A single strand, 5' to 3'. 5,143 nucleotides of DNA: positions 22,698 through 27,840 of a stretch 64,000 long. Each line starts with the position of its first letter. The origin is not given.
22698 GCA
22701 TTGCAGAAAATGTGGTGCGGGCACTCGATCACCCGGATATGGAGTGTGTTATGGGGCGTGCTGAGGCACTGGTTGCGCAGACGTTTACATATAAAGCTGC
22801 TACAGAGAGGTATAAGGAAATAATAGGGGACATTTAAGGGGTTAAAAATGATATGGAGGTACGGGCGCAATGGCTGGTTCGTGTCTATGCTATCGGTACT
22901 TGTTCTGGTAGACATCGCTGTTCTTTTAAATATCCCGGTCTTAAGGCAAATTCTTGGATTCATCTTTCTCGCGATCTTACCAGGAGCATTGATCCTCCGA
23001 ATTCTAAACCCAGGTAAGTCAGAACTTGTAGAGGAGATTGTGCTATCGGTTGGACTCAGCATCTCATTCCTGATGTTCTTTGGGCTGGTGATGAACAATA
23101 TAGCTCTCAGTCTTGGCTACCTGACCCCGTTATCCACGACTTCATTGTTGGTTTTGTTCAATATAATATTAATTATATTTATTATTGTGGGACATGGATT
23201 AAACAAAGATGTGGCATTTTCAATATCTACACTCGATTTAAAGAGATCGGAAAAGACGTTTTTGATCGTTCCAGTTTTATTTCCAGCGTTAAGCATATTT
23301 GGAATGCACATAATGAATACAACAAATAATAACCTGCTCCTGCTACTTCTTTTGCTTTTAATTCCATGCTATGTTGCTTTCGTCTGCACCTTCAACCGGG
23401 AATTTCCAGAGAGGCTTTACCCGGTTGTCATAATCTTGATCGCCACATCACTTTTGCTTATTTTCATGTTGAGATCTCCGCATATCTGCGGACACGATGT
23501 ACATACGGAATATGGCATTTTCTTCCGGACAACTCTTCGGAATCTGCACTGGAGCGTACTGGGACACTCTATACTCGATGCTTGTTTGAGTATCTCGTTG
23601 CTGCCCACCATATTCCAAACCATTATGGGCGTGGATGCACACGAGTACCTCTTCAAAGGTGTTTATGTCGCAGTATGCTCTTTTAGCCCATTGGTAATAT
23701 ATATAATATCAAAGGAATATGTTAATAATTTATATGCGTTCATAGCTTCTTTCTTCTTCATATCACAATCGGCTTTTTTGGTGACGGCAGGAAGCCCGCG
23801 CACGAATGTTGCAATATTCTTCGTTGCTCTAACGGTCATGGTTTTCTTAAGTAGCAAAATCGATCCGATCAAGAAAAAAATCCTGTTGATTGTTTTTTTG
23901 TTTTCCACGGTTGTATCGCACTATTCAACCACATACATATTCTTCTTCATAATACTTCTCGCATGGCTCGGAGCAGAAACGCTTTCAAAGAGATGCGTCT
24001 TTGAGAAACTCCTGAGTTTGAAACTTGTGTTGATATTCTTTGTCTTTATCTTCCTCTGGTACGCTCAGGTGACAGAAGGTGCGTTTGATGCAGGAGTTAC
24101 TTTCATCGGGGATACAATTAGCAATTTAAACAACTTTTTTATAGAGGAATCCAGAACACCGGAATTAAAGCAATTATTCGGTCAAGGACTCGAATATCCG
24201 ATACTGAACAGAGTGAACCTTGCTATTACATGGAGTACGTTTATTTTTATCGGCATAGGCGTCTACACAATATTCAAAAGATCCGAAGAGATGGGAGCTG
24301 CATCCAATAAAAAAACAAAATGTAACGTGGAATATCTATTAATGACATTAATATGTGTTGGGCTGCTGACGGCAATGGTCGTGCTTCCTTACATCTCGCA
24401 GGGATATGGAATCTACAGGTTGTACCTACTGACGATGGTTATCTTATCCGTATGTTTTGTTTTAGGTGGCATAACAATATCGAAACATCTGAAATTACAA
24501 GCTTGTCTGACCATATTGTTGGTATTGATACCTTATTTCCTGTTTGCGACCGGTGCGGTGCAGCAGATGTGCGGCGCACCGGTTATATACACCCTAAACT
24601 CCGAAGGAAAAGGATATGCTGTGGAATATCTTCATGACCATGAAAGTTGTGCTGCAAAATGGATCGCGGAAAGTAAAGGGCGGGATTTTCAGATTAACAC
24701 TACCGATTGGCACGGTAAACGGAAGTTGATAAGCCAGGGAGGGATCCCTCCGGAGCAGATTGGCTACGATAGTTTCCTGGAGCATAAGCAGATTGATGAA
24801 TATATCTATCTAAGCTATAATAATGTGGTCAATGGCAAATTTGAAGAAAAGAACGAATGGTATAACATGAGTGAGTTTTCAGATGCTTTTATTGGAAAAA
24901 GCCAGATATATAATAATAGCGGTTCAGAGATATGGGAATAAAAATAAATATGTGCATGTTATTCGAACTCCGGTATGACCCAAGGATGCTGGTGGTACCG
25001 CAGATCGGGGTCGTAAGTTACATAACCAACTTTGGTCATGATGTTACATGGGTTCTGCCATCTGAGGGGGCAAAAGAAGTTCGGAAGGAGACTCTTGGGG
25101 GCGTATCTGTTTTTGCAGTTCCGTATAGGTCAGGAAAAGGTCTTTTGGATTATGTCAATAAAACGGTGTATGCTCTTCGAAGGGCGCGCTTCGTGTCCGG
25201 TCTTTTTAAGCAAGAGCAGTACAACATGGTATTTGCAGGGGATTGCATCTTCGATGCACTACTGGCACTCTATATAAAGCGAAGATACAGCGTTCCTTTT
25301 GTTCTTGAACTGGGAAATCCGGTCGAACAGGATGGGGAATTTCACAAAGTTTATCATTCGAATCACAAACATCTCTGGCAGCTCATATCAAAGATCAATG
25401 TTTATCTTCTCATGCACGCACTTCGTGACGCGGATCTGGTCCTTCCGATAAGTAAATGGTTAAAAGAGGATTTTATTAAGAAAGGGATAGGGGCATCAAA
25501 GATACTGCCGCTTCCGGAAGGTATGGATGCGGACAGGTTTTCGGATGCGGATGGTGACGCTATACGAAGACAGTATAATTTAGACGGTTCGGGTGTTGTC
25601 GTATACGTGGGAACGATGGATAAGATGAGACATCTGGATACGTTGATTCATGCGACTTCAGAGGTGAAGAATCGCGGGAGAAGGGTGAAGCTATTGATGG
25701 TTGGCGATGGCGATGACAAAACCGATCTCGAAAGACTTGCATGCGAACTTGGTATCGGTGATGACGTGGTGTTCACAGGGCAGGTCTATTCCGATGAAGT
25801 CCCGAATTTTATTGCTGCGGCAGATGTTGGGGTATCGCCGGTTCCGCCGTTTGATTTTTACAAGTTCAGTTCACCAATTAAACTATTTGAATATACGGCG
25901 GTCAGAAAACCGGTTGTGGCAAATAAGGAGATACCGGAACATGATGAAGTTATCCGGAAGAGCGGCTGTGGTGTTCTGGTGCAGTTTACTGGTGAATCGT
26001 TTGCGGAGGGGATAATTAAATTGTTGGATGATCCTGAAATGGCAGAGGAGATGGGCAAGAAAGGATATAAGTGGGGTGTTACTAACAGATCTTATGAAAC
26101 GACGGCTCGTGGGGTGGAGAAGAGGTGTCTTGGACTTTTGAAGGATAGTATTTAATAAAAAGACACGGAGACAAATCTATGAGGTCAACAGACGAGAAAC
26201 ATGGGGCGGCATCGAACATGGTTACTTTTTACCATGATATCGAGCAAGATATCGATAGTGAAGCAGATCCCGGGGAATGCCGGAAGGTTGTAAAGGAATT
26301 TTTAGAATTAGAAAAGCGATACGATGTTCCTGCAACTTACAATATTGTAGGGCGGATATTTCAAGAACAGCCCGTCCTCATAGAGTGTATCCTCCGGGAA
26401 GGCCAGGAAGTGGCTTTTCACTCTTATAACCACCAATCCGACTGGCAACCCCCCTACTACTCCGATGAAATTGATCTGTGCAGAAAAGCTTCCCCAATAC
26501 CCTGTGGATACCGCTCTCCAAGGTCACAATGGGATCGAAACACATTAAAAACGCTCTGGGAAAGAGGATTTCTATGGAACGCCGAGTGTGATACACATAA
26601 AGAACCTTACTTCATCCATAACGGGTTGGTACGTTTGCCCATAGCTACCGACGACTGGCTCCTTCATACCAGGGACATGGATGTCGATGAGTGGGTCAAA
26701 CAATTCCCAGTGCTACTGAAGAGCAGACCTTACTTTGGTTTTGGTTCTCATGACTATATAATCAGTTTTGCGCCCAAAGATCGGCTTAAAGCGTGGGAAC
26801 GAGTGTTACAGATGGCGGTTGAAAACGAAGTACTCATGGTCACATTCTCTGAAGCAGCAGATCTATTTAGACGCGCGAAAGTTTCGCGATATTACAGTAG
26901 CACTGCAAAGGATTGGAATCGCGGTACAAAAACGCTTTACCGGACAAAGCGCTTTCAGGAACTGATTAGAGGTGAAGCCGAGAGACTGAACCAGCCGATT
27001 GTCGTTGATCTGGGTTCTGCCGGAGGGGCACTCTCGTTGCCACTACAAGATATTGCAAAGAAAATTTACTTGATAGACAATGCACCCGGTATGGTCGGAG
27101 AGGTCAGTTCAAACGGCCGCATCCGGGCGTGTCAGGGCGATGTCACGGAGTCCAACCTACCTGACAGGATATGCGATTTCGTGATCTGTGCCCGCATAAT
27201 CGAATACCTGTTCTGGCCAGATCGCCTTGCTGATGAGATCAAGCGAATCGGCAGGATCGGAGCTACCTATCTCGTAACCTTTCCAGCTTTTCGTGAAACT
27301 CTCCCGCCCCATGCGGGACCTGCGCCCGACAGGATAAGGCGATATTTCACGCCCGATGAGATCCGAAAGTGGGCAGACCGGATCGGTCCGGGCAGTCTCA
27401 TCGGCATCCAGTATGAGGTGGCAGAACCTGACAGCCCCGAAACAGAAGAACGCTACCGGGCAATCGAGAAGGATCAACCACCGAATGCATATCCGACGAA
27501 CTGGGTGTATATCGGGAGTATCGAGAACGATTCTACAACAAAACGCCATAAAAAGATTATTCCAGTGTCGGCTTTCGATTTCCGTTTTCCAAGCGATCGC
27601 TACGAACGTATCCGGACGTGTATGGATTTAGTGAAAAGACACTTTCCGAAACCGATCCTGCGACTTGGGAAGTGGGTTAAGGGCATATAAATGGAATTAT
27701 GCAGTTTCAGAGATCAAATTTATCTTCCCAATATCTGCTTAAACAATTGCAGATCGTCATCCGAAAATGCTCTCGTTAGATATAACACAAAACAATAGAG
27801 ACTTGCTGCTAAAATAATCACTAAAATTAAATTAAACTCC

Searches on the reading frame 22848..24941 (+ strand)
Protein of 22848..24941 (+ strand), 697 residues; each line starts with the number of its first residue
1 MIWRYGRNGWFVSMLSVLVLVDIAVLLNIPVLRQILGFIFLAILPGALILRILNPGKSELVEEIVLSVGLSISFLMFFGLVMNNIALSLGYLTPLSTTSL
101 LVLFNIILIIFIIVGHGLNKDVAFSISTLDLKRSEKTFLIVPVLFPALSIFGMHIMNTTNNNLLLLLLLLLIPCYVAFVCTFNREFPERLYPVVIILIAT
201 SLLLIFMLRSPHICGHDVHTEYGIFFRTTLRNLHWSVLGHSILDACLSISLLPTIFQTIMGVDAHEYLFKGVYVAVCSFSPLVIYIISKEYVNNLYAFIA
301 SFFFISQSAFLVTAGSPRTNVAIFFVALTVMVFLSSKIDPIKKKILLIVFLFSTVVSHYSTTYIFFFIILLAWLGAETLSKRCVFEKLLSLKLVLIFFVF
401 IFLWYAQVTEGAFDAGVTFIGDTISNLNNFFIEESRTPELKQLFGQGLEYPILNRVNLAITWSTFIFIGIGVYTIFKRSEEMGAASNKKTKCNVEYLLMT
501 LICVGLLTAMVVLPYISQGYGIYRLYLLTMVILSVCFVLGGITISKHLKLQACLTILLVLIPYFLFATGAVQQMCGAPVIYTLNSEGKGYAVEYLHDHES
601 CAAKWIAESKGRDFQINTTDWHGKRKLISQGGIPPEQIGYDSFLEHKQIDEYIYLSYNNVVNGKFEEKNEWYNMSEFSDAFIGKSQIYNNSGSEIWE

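Call 40: search_protein_families(library=pfam, proteins=[window:22848-24941:+], max_evalue=0.001)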
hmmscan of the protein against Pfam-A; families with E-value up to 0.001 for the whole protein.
window:22848-24941:+ (697 aa): 1 family
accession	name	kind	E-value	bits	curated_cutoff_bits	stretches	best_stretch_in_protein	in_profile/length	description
PF09971.14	DUF2206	-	1.2e-42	146.5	35.6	1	343-695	1-367/368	Predicted membrane protein (DUF2206)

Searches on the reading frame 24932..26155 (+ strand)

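Call 40: search_protein_families(library=pfam, proteins=[window:24932-26155:+], max_evalue=0.001)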
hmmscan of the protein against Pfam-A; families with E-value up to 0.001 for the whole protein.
window:24932-26155:+ (407 aa): 5 families
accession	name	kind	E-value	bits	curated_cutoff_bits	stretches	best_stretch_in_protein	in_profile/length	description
PF00534.26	Glycos_transf_1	-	4.3e-28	98.4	26.4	1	210-381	4-172/172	Glycosyl transferases group 1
PF13692.12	Glyco_trans_1_4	-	7.7e-24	85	27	1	222-367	3-142/142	Glycosyl transferases group 1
PF13439.12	Glyco_transf_4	-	1.2e-09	38.8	28.5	1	32-202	16-170/170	Glycosyltransferase Family 4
PF13524.12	Glyco_trans_1_2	-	9.2e-07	29.3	25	1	269-381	27-128/144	Glycosyl transferase-like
PF13579.12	Glyco_trans_4_4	-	1.5e-06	29.1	29.7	1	32-195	15-156/158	Glycosyl transferase 4-like domain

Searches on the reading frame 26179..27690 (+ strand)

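Call 40: search_protein_families(library=pfam, proteins=[window:26179-27690:+], max_evalue=0.001)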
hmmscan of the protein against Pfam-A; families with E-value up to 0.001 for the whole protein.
window:26179-27690:+ (503 aa): 4 families
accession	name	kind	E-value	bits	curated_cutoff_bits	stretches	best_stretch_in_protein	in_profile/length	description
PF08241.18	Methyltransf_11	-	7.3e-09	36.6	21.2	1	276-363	1-92/95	Methyltransferase domain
PF13649.12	Methyltransf_25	-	2.6e-07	31.7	27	1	275-357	1-92/97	Methyltransferase domain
PF01522.26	Polysacc_deac_1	-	3.4e-07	30.7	23.1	1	35-123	18-113/124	Polysaccharide deacetylase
PF13489.12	Methyltransf_23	-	0.00038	20.7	27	1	269-403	20-158/164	Methyltransferase domain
